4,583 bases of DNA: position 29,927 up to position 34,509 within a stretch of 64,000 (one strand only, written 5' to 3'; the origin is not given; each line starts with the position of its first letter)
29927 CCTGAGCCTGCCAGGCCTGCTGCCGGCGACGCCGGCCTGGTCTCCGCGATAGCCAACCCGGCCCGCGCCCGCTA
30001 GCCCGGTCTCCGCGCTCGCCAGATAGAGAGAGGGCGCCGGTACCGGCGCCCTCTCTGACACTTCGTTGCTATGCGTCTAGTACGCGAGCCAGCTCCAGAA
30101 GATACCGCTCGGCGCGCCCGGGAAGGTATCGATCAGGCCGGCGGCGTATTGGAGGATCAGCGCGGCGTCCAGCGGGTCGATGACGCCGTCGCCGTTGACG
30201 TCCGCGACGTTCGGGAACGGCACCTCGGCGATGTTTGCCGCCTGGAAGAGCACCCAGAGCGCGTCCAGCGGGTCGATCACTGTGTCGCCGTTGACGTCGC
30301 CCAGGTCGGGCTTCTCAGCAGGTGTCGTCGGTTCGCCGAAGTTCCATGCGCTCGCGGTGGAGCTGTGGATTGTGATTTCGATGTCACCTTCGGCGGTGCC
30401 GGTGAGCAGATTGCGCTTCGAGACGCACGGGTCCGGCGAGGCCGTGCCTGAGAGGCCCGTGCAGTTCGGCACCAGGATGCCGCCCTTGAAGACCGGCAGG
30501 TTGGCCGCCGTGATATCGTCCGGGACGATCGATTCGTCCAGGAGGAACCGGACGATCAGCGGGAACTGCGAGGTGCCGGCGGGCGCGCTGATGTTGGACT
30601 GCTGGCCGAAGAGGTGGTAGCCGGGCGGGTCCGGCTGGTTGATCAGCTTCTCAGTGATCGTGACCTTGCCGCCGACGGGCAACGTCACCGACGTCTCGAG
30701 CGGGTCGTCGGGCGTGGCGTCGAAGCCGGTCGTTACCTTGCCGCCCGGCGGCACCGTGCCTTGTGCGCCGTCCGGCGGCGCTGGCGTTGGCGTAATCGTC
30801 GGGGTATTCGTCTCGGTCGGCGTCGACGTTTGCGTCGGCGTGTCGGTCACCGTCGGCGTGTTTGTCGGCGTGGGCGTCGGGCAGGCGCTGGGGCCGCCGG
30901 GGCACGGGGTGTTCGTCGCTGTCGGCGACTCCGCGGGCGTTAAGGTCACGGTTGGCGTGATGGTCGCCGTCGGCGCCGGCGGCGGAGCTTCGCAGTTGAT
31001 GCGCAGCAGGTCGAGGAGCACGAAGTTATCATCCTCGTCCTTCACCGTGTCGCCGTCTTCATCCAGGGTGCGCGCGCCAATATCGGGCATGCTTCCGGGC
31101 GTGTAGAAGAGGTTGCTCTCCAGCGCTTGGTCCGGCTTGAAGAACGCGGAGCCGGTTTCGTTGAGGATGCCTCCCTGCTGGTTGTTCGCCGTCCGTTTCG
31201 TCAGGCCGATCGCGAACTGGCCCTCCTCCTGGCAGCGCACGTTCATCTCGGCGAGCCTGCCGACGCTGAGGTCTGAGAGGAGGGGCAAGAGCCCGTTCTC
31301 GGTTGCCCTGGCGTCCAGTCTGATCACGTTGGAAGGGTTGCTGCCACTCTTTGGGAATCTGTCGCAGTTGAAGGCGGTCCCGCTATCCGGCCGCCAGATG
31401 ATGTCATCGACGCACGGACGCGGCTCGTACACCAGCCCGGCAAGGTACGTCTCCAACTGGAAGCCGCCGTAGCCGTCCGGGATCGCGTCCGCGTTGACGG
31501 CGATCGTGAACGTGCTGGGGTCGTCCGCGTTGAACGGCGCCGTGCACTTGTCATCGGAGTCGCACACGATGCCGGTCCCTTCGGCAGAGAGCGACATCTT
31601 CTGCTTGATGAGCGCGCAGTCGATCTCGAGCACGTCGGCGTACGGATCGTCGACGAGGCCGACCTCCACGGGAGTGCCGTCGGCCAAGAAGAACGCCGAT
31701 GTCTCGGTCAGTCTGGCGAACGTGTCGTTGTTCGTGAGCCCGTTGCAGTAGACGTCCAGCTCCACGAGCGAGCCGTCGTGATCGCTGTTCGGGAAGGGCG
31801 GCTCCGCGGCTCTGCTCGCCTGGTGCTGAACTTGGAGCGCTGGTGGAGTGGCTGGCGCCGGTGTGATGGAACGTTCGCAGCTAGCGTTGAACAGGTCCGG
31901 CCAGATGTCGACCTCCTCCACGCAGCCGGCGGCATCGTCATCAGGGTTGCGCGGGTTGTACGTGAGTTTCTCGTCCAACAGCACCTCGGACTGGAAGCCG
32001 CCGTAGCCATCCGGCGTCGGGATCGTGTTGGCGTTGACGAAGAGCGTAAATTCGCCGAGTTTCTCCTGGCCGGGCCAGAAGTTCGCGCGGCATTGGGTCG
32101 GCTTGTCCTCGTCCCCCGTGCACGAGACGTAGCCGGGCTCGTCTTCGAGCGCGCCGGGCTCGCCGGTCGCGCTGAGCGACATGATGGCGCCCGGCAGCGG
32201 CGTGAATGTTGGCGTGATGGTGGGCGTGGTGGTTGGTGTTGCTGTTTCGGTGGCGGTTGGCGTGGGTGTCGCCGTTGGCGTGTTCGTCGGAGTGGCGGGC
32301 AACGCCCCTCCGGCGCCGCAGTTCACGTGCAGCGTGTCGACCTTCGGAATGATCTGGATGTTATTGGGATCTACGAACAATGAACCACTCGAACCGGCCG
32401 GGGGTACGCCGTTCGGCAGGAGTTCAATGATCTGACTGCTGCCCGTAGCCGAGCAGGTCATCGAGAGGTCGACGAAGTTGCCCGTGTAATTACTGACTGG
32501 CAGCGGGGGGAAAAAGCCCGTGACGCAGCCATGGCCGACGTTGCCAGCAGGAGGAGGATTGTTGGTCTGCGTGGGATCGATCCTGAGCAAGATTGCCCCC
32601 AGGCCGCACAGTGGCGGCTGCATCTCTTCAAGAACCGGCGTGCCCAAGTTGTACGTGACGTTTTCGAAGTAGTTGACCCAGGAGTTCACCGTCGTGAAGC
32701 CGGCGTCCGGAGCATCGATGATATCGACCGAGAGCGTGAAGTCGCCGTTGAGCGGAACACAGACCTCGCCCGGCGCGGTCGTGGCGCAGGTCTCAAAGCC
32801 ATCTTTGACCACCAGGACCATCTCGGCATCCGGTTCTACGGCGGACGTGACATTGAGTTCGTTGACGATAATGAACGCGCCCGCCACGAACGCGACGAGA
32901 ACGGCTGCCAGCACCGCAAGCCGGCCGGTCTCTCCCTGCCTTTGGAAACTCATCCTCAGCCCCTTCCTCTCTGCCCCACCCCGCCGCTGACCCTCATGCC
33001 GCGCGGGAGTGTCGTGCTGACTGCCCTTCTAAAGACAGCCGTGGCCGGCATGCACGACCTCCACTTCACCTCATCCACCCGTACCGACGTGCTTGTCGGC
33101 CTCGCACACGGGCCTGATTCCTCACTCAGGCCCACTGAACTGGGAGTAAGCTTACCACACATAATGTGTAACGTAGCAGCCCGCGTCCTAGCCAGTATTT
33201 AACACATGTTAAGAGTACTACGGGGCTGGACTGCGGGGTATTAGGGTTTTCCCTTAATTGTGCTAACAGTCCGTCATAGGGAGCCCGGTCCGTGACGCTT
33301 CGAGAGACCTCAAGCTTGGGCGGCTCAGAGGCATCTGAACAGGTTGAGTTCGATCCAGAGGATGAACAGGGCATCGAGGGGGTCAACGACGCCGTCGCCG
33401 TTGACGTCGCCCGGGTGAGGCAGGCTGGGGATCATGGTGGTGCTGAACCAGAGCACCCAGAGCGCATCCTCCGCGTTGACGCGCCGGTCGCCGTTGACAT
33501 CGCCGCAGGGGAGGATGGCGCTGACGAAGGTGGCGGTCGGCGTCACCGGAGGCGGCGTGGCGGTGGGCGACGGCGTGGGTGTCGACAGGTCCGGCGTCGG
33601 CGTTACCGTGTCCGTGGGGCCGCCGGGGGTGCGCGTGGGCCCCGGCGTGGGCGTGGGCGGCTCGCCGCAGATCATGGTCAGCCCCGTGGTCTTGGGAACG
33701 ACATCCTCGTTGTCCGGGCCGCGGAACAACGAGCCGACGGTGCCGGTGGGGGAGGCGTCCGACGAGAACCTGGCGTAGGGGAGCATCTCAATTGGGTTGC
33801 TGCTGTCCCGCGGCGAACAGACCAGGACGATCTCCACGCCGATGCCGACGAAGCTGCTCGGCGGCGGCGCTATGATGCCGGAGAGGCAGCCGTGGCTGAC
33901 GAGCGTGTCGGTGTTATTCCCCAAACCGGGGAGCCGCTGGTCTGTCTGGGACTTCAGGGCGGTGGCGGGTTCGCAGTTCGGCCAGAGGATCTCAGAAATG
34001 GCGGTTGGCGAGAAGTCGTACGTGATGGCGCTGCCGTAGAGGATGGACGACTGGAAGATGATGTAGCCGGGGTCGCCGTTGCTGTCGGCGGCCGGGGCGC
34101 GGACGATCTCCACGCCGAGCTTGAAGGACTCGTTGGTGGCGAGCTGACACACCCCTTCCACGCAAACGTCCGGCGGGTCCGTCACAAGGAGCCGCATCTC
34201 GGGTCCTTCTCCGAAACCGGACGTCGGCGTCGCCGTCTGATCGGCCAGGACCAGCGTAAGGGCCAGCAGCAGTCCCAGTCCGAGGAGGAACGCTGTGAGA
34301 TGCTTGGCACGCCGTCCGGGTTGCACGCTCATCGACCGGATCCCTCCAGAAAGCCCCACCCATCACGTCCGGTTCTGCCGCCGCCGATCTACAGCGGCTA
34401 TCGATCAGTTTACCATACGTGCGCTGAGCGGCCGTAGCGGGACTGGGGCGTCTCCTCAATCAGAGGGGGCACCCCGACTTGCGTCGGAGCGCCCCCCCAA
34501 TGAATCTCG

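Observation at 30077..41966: A shared Cys-bracketed ~160-175-aa N-terminal module that aligns strand-by-strand with the scaffoldin cohesins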

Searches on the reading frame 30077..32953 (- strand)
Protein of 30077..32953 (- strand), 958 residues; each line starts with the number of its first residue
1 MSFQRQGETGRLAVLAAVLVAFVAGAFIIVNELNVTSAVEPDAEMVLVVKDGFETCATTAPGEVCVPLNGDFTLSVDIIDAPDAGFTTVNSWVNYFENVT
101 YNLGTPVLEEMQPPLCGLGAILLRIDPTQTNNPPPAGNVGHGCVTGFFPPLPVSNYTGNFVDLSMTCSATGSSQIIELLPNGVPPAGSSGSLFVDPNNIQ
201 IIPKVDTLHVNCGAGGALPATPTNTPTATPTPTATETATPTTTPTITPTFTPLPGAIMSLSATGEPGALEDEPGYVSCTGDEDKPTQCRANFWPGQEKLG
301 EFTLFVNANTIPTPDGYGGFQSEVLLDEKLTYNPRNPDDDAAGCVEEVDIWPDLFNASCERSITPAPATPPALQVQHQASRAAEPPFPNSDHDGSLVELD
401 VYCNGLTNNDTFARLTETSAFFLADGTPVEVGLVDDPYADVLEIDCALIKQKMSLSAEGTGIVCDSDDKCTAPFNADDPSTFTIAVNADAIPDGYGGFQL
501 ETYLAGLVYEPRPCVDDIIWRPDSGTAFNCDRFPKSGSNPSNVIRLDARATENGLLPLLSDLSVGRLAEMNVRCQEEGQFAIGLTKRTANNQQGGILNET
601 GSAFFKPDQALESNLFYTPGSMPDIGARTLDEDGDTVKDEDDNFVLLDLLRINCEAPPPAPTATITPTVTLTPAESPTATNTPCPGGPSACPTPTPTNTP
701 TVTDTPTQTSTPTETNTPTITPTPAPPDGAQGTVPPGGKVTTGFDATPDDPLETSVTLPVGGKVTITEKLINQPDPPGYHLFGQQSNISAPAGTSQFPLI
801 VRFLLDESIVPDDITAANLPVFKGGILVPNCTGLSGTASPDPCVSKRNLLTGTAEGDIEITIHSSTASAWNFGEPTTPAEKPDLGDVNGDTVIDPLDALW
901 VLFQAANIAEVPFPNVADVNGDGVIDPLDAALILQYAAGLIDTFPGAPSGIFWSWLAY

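Call 4: search_protein_families(library=pfam, proteins=[window:30077-32953:-], max_evalue=0.1)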
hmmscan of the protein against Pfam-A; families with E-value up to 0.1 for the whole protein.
window:30077-32953:- (958 aa): 1 family
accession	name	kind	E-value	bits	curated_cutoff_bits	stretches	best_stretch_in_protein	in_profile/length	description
PF00404.24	Dockerin_1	-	2.4e-09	37.7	22.9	1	884-936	1-55/57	Dockerin type I domain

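Call 45: find_encoding_contigs(protein=window:30077-32953:-, flank=1000, max_places=5)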
Protein window:30077-32953:- (958 aa): no gene with exactly this product is on record in the collection.

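Call 74: search_protein_families(library=ncbifam, proteins=[window:30077-32953:-], max_evalue=0.01)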
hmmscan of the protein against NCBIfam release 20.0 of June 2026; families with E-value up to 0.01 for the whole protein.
window:30077-32953:- (958 aa): 0 families

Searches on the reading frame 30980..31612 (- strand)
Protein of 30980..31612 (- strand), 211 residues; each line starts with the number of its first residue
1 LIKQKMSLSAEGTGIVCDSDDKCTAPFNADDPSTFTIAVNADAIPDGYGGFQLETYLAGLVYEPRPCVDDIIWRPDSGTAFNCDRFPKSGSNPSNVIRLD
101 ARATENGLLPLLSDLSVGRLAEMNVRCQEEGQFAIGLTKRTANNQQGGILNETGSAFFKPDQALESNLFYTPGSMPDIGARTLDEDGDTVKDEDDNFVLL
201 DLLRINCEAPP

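Call 14: search_protein_families(library=pfam, proteins=[window:30980-31612:-], max_evalue=10)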
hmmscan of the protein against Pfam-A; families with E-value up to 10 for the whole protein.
window:30980-31612:- (211 aa): 0 families

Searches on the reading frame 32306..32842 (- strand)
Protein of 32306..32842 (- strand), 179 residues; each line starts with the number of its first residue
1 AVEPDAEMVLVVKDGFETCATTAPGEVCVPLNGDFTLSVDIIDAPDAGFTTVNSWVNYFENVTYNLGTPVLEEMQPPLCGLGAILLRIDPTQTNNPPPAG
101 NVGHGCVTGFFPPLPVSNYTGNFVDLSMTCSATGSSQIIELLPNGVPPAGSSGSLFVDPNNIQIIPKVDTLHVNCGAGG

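Call 14: search_protein_families(library=pfam, proteins=[window:32306-32842:-], max_evalue=10)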
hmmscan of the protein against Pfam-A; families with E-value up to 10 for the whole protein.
window:32306-32842:- (179 aa): 1 family
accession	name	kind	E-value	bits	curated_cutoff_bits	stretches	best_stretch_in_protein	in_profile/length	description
PF08435.17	Calici_coat_C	-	0.045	13.7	25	1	12-37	184-209/230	Calicivirus coat protein C-terminal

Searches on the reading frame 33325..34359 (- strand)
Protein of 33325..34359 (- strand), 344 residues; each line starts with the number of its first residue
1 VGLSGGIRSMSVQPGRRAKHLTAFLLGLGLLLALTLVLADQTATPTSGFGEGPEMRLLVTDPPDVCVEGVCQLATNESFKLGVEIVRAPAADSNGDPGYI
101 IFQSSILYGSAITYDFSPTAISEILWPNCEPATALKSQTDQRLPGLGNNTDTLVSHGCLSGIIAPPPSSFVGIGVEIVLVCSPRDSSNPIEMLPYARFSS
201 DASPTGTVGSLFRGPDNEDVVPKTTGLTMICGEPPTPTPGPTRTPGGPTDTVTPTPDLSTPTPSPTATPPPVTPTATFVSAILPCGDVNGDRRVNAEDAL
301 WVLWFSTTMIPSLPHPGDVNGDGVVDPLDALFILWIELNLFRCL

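Call 4: search_protein_families(library=pfam, proteins=[window:33325-34359:-], max_evalue=0.1)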
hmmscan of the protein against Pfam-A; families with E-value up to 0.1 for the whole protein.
window:33325-34359:- (344 aa): 2 families
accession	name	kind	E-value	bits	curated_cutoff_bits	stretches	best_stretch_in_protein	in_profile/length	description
PF00404.24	Dockerin_1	-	2.9e-08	34.2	22.9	2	316-333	1-18/57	Dockerin type I domain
PF01839.29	FG-GAP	-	0.086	13.2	22.1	0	316-326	7-17/37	FG-GAP repeat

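Call 74: search_protein_families(library=ncbifam, proteins=[window:33325-34359:-], max_evalue=0.01)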
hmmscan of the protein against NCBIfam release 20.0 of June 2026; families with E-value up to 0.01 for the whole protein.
window:33325-34359:- (344 aa): 0 families
